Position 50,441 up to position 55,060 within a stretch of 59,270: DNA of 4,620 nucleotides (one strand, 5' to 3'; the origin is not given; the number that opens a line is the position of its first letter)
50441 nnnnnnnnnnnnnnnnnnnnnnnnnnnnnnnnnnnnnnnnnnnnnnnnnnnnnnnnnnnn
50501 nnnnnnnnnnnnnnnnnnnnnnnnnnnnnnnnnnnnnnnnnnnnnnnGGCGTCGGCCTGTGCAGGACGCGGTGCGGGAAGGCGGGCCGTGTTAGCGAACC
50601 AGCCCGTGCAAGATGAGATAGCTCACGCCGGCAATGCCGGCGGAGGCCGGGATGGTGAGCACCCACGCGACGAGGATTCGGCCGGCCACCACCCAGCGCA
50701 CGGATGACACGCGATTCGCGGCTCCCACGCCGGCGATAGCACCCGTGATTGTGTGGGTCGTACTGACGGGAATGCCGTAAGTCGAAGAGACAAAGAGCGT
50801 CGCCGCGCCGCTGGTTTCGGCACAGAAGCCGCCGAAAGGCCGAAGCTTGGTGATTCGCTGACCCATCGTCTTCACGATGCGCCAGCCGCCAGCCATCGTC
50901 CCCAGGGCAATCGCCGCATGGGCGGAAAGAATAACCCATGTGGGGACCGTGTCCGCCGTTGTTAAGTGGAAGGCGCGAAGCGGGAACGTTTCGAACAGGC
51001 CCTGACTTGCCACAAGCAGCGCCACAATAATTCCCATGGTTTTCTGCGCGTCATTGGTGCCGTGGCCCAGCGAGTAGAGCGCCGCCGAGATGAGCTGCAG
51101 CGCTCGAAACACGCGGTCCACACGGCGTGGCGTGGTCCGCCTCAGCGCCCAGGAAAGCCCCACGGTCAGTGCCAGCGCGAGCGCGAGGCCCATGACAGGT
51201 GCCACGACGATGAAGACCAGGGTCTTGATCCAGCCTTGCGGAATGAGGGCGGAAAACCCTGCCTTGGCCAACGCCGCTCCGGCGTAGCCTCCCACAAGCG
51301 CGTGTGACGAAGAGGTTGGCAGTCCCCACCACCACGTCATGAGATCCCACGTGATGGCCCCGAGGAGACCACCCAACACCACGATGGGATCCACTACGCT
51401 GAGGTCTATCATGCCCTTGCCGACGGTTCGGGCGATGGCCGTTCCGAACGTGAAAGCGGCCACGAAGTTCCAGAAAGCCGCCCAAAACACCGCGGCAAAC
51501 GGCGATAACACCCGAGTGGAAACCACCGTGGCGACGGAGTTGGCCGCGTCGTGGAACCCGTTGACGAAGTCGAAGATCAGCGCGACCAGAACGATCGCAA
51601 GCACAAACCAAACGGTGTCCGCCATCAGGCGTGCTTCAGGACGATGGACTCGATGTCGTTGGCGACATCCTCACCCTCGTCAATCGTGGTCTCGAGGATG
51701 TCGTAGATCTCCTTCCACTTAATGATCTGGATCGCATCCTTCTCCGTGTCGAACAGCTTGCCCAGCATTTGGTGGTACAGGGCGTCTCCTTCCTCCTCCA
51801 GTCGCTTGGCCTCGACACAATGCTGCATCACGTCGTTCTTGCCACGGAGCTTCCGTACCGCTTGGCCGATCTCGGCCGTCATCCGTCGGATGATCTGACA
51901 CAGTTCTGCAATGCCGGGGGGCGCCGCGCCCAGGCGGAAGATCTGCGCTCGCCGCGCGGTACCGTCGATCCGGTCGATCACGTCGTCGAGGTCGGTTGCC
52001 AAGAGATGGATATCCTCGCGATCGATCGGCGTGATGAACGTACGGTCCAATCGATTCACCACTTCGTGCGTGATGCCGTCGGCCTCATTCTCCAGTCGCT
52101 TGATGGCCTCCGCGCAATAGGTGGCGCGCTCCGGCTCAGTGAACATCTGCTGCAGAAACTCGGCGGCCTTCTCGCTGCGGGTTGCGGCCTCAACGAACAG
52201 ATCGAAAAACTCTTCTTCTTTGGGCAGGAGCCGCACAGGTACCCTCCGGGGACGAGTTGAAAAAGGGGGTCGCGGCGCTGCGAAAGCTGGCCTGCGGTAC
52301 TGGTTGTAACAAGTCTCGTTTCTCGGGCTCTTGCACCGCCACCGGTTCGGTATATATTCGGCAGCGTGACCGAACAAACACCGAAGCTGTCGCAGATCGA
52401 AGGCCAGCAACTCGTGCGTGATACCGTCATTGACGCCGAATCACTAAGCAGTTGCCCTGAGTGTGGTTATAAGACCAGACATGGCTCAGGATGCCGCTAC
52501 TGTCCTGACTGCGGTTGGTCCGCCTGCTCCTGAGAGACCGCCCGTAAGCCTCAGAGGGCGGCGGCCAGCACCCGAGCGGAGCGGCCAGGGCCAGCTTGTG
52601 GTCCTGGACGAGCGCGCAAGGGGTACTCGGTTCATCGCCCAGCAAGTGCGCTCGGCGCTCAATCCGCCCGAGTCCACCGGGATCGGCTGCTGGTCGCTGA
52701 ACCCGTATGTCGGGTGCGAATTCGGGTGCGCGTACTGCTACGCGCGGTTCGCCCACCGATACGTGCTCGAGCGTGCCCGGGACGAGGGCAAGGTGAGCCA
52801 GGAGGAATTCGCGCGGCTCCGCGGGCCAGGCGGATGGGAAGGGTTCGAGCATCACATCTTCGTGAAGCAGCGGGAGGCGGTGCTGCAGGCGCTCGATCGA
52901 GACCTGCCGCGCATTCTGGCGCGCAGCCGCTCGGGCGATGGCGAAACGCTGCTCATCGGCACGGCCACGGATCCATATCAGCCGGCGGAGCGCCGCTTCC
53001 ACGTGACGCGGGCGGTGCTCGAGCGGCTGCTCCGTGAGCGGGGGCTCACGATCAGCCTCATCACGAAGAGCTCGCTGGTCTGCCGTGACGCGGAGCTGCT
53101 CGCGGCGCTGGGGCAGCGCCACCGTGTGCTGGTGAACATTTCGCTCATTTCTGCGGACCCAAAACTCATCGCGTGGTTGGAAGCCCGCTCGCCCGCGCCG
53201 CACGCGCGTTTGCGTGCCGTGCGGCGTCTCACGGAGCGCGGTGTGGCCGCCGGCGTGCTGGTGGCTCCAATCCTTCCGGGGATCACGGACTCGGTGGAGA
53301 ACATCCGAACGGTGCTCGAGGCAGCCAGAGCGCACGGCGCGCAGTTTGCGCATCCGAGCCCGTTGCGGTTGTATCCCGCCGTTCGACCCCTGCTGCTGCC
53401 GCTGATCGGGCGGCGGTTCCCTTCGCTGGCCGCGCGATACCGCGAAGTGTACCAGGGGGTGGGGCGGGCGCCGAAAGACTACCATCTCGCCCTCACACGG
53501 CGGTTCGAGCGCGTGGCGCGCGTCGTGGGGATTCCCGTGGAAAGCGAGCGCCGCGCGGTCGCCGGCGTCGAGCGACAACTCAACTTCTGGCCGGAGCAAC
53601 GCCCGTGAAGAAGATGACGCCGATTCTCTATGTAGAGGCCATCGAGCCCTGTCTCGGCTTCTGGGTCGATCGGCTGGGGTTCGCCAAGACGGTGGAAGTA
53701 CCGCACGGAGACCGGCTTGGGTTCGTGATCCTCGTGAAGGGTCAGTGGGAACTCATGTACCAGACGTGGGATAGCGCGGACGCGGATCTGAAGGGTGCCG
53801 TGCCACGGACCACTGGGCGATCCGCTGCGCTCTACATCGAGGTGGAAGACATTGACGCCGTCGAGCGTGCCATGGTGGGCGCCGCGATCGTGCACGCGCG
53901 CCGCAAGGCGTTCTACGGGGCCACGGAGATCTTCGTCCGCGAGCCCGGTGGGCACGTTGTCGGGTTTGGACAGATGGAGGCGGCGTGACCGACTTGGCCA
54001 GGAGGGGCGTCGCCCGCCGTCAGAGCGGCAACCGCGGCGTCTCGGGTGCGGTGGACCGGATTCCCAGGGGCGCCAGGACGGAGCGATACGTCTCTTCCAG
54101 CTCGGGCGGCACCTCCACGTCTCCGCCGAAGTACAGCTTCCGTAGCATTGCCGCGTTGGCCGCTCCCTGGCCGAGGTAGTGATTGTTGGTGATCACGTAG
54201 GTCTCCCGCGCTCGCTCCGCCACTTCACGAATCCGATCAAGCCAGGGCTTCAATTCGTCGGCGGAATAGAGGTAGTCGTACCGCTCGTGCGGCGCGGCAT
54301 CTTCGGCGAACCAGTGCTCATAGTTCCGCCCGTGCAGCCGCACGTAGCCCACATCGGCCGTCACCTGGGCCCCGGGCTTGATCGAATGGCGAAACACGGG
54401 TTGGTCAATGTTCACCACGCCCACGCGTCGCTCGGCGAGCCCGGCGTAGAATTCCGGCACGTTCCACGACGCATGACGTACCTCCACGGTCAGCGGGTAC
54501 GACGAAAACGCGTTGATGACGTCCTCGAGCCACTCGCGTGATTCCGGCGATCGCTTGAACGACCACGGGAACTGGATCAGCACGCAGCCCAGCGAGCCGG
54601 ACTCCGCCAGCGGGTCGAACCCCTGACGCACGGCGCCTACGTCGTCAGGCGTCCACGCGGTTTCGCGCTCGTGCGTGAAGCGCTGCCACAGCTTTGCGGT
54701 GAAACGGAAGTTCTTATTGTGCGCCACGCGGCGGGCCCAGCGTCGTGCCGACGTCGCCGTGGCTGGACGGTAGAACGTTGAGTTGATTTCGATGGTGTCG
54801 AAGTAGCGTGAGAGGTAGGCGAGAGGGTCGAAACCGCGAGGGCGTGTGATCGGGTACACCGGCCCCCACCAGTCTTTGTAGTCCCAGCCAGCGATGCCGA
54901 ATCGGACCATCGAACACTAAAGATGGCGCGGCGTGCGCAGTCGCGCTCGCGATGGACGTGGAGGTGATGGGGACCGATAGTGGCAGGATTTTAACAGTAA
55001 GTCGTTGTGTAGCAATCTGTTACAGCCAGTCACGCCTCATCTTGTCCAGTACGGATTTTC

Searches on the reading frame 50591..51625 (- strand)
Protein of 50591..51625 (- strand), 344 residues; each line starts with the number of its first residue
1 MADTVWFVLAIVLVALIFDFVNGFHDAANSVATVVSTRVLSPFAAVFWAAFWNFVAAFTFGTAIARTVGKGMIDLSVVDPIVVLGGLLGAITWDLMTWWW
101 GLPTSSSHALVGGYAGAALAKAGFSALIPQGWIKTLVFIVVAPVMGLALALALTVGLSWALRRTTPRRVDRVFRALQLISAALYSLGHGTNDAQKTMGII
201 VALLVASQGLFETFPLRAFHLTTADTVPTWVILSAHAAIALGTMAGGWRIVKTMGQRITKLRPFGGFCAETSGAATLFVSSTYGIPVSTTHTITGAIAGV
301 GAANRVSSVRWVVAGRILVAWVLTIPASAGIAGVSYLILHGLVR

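Call 6: search_protein_families(library=pfam, proteins=[window:50591-51625:-], max_evalue=0.01)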
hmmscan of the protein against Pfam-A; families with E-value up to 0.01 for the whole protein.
window:50591-51625:- (344 aa): 1 family
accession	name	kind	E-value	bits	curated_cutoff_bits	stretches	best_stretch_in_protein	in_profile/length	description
PF01384.25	PHO4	-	2.1e-91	306.9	33.7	1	22-332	1-350/350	Phosphate transporter family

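Call 7: search_protein_families(library=padloc, proteins=[window:50591-51625:-], max_evalue=0.01)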
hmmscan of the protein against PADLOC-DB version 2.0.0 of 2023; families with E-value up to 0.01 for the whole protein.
window:50591-51625:- (344 aa): 0 families

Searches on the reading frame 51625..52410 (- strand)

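Call 6: search_protein_families(library=pfam, proteins=[window:51625-52410:-], max_evalue=0.01)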
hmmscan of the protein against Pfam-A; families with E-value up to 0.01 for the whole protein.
window:51625-52410:- (261 aa): 1 family
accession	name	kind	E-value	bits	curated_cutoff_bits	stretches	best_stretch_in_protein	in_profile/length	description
PF01865.21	PhoU_div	-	1.1e-24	87.5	24.4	1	62-258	7-213/214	Protein of unknown function DUF47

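Call 7: search_protein_families(library=padloc, proteins=[window:51625-52410:-], max_evalue=0.01)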
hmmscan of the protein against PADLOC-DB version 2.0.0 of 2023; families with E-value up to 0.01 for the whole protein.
window:51625-52410:- (261 aa): 0 families

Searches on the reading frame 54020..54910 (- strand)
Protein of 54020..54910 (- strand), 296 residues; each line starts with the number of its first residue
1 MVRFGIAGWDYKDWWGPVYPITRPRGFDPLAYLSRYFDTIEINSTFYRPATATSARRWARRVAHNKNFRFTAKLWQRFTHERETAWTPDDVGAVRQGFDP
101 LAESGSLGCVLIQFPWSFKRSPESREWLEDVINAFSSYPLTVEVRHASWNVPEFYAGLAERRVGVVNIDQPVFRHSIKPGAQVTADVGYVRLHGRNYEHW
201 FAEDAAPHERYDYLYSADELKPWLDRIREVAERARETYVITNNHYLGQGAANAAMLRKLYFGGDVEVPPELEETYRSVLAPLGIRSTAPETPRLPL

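Call 8: search_protein_families(library=ncbifam, proteins=[window:54020-54910:-], max_evalue=0.01)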
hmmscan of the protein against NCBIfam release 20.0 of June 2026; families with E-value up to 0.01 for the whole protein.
window:54020-54910:- (296 aa): 1 family
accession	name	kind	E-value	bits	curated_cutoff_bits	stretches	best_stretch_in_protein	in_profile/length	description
NF007637.0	PRK10302.1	equivalog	1.9e-10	40.5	412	1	24-169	16-161/272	hypothetical protein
